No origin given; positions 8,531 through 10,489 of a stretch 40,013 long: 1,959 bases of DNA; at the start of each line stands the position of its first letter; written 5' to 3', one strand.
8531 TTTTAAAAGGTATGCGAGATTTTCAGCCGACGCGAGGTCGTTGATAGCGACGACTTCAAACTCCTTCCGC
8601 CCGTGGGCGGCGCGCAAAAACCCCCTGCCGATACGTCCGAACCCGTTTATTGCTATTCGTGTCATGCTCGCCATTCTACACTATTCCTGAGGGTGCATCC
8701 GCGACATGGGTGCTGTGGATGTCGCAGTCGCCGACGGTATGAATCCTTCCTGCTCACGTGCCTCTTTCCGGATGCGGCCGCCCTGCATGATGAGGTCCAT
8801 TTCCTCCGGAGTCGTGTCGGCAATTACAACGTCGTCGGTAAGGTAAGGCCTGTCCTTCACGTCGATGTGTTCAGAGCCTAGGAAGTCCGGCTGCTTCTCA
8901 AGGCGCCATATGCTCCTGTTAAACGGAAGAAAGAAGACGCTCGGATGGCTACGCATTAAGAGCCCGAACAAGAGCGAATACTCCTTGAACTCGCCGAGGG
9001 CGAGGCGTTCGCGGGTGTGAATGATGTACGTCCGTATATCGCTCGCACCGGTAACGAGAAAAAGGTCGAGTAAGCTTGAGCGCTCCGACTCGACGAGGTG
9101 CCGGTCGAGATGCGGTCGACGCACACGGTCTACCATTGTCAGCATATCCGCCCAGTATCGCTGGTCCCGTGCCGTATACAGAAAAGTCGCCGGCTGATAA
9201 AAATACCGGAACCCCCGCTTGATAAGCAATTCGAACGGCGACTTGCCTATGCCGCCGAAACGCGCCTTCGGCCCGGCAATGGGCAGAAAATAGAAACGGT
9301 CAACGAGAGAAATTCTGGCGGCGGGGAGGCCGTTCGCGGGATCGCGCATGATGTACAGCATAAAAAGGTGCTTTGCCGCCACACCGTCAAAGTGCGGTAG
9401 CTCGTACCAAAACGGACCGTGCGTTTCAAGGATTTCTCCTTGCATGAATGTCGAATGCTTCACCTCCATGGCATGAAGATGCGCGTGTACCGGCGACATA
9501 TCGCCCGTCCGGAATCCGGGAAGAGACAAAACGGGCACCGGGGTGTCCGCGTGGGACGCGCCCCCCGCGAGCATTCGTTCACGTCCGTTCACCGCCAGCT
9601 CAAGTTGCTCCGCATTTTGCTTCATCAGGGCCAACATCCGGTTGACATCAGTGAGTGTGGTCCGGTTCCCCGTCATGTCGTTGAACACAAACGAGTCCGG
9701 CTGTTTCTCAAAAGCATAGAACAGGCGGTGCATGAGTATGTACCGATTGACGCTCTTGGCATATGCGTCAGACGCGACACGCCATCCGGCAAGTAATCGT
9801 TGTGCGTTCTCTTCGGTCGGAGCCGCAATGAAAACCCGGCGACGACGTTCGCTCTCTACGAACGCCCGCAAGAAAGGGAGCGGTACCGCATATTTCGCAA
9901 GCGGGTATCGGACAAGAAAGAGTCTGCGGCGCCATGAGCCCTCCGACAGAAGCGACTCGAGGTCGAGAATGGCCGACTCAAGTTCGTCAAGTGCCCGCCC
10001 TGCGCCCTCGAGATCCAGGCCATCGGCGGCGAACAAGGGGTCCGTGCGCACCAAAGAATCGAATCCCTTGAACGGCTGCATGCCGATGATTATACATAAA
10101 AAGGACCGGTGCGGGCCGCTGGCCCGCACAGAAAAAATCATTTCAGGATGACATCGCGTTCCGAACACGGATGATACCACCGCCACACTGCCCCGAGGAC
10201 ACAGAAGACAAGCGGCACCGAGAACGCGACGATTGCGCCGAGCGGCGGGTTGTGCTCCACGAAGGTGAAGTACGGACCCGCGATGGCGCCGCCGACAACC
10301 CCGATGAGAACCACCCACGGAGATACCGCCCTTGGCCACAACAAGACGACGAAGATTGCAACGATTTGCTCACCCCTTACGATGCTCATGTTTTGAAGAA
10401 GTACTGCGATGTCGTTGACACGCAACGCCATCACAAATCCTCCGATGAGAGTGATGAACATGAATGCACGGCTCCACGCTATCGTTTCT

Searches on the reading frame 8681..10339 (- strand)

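Call 15: search_protein_families(library=pfam, proteins=[window:8681-10339:-], max_evalue=0.01)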
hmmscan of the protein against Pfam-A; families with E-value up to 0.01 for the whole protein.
window:8681-10339:- (552 aa): 0 families

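Call 28: search_protein_families(library=ncbifam, proteins=[window:8681-10081:-], max_evalue=1)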
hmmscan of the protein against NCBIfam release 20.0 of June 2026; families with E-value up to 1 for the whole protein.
window:8681-10081:- (466 aa): 0 families

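Call 29: search_protein_families(library=pfam, proteins=[window:8681-10081:-], max_evalue=5)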
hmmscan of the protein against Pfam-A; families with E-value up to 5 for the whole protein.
window:8681-10081:- (466 aa): 1 family
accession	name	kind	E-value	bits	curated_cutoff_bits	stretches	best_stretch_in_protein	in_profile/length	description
PF04924.17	Pox_A6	-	0.14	11.5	21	1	95-159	72-131/370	Poxvirus A6 protein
